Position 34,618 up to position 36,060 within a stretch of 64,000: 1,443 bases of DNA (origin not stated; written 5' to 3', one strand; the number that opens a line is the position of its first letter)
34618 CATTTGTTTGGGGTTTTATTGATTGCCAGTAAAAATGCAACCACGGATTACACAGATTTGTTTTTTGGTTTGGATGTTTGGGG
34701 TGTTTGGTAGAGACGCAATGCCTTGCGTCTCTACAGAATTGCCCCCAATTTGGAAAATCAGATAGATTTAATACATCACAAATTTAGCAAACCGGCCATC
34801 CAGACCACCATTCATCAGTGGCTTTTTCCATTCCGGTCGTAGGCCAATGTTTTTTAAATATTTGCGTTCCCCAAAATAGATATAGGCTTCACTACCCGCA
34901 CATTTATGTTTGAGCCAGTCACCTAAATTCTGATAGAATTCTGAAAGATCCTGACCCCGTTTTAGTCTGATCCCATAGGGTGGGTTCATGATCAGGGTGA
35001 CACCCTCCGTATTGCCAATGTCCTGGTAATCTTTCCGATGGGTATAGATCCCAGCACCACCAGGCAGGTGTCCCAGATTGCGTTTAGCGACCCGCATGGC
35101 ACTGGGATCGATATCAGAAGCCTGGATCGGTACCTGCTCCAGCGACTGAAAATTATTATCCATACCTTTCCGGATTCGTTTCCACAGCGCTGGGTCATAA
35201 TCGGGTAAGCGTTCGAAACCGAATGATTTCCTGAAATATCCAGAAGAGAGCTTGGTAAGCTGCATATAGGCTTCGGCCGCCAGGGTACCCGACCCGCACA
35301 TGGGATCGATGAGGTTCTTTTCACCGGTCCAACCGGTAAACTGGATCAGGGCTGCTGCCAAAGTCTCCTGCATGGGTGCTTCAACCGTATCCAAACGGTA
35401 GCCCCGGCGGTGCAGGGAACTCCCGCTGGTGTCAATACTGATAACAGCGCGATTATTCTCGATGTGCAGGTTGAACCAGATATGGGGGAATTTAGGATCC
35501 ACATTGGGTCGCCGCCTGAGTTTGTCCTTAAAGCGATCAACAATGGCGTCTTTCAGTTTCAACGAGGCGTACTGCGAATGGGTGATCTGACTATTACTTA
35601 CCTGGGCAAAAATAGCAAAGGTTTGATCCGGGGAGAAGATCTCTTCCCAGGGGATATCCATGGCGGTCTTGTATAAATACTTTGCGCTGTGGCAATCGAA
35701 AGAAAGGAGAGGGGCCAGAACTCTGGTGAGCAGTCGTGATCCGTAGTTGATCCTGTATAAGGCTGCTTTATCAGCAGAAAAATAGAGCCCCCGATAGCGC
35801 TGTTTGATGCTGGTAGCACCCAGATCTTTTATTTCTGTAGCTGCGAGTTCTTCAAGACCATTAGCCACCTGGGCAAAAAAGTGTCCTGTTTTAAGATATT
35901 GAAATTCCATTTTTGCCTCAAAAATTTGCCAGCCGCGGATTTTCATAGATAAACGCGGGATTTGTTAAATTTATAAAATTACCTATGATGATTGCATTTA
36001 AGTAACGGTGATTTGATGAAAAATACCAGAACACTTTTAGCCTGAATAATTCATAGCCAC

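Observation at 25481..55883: Second interspersed repeat family (~175 bp) whose same end always faces the start codon of an outward-transcribed gene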

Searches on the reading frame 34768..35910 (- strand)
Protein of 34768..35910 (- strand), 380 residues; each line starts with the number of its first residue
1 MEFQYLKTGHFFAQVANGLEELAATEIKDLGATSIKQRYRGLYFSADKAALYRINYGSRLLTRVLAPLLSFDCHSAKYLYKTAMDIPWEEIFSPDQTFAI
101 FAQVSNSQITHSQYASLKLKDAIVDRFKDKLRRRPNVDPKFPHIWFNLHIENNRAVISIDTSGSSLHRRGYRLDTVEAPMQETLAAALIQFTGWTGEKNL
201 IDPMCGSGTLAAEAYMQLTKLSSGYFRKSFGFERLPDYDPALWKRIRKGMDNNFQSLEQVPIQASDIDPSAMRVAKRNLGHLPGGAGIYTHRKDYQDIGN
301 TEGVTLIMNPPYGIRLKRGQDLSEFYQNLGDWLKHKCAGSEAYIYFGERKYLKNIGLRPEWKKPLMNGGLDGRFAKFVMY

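Call 28: search_protein_families(library=pfam, proteins=[window:34768-35910:-], max_evalue=0.00001)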
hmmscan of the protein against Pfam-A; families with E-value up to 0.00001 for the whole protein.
window:34768-35910:- (380 aa): 3 families
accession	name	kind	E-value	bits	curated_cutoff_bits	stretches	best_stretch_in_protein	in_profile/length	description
PF01170.24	UPF0020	-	1.3e-37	129.9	22.3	1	169-373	1-194/197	RMKL-like, methyltransferase domain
PF02926.22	THUMP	-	2.7e-18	66.6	20.6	1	76-160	4-84/84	THUMP domain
PF22020.1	RlmL_1st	-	1.1e-12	48.2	27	1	11-65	2-55/55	RlmL ferredoxin-like domain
